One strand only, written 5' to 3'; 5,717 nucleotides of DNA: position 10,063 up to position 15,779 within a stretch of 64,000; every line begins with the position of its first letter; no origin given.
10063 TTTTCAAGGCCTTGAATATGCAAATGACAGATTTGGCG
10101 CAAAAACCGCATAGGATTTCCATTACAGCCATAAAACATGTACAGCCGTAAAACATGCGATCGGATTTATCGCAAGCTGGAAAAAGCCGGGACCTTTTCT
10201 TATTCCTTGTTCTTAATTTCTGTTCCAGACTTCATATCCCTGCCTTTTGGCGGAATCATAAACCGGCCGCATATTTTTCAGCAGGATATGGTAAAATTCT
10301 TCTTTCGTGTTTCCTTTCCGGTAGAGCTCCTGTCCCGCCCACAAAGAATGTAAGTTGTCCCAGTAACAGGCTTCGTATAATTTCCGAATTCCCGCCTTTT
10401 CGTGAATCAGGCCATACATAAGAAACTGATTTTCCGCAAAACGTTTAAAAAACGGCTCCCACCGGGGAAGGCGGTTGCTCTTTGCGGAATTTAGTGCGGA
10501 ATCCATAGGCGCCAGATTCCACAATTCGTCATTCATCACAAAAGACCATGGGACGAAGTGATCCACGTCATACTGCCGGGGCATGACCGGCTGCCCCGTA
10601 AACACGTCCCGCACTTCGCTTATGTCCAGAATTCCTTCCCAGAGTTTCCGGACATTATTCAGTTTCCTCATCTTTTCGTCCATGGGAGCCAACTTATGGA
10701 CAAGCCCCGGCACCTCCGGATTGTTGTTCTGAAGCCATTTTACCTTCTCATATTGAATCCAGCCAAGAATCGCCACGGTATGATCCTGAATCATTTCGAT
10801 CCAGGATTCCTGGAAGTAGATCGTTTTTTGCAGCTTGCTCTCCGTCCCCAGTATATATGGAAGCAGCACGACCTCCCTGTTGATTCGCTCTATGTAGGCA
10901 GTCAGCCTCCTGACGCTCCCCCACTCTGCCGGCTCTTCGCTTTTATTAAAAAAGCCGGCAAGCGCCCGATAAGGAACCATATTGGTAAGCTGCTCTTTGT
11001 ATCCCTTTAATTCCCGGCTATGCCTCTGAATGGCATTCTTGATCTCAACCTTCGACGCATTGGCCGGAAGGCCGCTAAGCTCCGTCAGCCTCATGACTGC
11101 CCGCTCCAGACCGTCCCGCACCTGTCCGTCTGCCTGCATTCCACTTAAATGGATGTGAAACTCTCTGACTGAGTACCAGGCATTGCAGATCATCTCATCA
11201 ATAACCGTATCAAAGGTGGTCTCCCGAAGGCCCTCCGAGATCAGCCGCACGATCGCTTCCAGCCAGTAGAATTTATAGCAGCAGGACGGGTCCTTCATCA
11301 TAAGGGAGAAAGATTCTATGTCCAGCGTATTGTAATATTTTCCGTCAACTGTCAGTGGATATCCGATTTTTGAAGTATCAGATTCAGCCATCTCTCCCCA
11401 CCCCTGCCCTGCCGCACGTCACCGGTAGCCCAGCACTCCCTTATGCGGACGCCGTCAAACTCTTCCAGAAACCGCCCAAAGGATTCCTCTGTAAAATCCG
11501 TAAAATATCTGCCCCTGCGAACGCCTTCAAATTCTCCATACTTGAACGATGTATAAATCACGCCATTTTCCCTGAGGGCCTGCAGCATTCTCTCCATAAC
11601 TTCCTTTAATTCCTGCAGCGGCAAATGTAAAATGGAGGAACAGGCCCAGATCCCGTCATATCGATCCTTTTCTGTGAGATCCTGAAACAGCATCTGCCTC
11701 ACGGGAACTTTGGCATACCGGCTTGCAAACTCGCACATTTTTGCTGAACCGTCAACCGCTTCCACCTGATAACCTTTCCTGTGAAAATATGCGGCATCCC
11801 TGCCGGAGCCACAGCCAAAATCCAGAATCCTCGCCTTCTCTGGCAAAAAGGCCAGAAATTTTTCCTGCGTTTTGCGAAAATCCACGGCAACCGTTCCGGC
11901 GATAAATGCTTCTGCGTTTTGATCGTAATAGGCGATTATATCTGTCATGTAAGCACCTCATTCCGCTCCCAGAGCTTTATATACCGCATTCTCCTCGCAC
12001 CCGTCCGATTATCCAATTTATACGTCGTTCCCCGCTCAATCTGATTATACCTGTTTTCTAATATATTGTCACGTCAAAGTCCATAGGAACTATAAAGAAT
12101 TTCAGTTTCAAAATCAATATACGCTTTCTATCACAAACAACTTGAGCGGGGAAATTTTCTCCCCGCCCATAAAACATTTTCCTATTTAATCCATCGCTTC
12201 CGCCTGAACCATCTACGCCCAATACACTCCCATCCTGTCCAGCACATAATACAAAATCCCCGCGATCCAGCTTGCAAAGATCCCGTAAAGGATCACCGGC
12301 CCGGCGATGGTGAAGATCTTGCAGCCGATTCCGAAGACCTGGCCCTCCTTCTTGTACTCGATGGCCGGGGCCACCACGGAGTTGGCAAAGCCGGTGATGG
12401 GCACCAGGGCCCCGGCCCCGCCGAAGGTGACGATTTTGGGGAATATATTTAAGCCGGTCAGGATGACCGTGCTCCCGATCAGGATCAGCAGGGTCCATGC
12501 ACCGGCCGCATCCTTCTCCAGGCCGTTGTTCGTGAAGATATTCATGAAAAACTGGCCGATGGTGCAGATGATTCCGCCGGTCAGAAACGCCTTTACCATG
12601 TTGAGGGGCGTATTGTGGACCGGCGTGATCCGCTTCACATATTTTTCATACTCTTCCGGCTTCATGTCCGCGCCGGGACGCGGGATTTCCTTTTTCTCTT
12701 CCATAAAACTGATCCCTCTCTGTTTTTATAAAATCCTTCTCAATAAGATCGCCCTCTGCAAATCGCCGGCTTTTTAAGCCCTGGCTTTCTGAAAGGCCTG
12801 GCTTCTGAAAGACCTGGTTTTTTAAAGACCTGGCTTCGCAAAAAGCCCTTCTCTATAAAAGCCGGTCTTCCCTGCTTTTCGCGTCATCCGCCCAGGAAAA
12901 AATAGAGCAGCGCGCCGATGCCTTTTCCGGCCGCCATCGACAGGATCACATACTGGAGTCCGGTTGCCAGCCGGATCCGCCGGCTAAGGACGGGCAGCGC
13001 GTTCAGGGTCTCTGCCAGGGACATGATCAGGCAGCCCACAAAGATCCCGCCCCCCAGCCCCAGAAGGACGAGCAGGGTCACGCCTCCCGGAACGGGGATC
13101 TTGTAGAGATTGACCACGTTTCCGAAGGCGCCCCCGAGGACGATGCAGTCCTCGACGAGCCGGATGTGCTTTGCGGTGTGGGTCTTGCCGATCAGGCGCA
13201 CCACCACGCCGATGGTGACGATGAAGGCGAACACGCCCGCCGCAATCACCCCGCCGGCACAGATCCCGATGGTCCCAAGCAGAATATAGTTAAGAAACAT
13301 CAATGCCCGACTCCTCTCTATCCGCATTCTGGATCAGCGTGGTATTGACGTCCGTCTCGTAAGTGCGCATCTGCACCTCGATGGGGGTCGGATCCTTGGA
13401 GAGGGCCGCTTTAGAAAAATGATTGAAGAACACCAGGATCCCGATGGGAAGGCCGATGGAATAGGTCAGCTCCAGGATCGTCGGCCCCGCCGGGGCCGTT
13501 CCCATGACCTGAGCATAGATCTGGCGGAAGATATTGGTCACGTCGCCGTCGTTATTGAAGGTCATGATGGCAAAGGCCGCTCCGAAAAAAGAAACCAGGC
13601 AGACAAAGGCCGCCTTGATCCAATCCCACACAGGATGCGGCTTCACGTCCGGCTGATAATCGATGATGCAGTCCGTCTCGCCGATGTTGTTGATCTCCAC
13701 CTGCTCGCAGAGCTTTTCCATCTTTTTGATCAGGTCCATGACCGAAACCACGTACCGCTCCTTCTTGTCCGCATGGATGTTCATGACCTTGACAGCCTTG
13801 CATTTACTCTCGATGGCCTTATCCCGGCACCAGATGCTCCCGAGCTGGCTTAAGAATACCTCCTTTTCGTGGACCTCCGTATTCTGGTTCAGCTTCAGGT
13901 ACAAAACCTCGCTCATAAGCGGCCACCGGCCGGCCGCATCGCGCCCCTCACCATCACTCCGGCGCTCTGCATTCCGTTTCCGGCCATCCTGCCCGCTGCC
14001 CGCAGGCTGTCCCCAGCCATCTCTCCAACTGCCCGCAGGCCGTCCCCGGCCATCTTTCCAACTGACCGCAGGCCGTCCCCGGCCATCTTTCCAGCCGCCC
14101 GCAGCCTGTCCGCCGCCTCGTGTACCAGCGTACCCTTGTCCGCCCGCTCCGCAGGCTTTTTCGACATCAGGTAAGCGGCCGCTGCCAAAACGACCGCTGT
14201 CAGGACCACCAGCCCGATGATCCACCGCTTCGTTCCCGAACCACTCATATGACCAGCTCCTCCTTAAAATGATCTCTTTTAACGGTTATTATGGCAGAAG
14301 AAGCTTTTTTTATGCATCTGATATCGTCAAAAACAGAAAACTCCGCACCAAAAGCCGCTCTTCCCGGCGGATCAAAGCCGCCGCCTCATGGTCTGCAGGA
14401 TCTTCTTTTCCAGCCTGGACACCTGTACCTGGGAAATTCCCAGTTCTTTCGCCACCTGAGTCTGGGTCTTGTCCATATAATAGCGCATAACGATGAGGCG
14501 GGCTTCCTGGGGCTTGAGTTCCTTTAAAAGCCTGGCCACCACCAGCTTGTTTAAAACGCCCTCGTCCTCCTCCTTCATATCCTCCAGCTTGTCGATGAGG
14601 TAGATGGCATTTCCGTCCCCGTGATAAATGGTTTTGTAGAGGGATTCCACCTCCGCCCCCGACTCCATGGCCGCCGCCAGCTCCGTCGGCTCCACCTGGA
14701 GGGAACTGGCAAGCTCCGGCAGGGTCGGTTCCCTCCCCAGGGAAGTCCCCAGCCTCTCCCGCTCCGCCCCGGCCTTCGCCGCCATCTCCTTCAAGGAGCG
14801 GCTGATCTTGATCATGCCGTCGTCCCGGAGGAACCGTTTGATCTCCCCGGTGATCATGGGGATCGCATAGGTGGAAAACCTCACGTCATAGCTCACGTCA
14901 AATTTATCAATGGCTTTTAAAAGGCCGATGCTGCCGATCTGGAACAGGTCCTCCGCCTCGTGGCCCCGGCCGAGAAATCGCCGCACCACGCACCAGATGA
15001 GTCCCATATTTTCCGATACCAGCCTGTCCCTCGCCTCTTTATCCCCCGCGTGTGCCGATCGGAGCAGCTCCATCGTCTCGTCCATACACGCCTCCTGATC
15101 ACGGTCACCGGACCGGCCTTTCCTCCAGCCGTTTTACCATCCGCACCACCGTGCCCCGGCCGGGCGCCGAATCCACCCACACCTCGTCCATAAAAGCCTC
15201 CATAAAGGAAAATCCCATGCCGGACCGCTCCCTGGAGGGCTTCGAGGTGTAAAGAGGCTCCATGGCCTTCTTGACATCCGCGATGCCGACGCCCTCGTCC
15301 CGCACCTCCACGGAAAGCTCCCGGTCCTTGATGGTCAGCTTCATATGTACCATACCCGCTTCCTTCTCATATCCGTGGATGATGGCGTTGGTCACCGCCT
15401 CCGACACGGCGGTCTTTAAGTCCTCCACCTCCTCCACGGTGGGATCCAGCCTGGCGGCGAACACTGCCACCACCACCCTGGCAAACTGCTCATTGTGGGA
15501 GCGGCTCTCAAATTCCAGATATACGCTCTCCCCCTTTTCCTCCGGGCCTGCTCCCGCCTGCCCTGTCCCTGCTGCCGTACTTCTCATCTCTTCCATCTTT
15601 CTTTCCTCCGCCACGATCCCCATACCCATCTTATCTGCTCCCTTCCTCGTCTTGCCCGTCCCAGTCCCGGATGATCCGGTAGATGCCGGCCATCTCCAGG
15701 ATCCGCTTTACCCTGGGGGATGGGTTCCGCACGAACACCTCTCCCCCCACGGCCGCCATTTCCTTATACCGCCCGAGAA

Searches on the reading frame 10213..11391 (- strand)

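Call 7: search_protein_families(library=pfam, proteins=[window:10213-11391:-])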
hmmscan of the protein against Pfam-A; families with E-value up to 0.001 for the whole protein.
window:10213-11391:- (392 aa): 1 family
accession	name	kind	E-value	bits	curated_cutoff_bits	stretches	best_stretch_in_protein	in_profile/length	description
PF13395.12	HNH_4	-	2.8e-09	37.2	22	1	268-309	7-53/54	HNH endonuclease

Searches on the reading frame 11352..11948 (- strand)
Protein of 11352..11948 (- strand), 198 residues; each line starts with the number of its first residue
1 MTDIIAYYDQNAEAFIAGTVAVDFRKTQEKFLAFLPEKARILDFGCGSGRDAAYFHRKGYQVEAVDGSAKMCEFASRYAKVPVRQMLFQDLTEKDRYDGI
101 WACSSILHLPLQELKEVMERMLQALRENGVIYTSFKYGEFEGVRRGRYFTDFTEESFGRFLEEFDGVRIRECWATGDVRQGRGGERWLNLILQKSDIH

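Call 76: search_protein_families(library=pfam, proteins=[window:11352-11948:-])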
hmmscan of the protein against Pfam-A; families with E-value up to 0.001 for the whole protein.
window:11352-11948:- (198 aa): 7 families
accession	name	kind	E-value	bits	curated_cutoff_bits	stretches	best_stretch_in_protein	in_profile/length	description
PF13649.12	Methyltransf_25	-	3.4e-15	56.9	27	1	41-129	1-97/97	Methyltransferase domain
PF08241.18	Methyltransf_11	-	2.2e-12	47.9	21.2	1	42-132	1-94/95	Methyltransferase domain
PF13489.12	Methyltransf_23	-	4.4e-12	46.5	27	1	29-133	14-116/164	Methyltransferase domain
PF08242.18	Methyltransf_12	-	5.3e-11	43.6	30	1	42-131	1-98/98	Methyltransferase domain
PF03848.20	TehB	-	1.1e-06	28.7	20.4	1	39-125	32-124/193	Tellurite resistance protein TehB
PF13847.12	Methyltransf_31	-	1.5e-05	25.1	27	1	38-133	4-109/145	Methyltransferase domain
PF05891.18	Methyltransf_PK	-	7.6e-05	22.8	27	1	37-132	55-158/218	AdoMet dependent proline di-methyltransferase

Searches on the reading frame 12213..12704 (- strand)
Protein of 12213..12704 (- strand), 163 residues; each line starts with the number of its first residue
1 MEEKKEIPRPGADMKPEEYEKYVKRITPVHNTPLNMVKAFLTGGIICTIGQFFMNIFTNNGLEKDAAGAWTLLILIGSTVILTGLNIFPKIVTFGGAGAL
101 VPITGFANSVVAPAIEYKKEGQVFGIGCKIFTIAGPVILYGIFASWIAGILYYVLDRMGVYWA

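Call 76: search_protein_families(library=pfam, proteins=[window:12213-12704:-])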
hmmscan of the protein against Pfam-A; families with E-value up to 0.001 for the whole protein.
window:12213-12704:- (163 aa): 1 family
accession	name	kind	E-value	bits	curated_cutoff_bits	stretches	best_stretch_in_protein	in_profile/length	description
PF03862.18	SpoVAC_SpoVAEB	-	2.4e-43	147.6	25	1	35-150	1-116/117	SpoVAC/SpoVAEB sporulation membrane protein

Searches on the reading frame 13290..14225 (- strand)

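Call 76: search_protein_families(library=pfam, proteins=[window:13290-14225:-])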
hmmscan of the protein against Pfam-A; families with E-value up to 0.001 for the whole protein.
window:13290-14225:- (311 aa): 1 family
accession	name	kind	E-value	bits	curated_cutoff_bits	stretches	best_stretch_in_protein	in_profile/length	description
PF12164.13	SporV_AA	-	2.6e-26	92.2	25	1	106-191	2-87/90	Stage V sporulation protein AA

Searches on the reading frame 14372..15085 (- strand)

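Call 76: search_protein_families(library=pfam, proteins=[window:14372-15085:-])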
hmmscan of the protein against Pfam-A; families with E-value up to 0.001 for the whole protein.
window:14372-15085:- (237 aa): 5 families
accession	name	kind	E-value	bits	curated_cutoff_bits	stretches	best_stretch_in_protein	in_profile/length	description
PF04542.20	Sigma70_r2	-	4.9e-19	68.3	24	1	22-89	1-68/71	Sigma-70 region 2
PF04545.22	Sigma70_r4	-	1e-12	47.8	24.1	1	186-234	1-49/50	Sigma-70, region 4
PF08281.18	Sigma70_r4_2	-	9.2e-07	28.9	25.7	1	183-222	4-43/54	Sigma-70, region 4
PF04539.22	Sigma70_r3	-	8e-06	26.3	25.3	0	109-149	10-50/78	Sigma-70 region 3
PF01381.28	HTH_3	-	5.9e-05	23.5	23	1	206-227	10-31/55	Helix-turn-helix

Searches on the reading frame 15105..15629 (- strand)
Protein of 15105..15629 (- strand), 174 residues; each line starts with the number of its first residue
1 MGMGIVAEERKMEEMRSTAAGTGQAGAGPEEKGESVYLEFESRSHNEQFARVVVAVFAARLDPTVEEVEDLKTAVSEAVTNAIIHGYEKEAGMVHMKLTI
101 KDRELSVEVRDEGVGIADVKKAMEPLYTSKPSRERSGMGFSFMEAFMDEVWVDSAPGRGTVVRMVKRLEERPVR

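Call 76: search_protein_families(library=pfam, proteins=[window:15105-15629:-])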
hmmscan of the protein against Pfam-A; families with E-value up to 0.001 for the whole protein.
window:15105-15629:- (174 aa): 2 families
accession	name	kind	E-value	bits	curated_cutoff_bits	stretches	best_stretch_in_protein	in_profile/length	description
PF13581.12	HATPase_c_2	-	6.6e-26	91.2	27.4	1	47-166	8-127/127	Histidine kinase-like ATPase domain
PF02518.31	HATPase_c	-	4.4e-16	59.7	26.4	1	69-167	4-108/111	Histidine kinase-, DNA gyrase B-, and HSP90-like ATPase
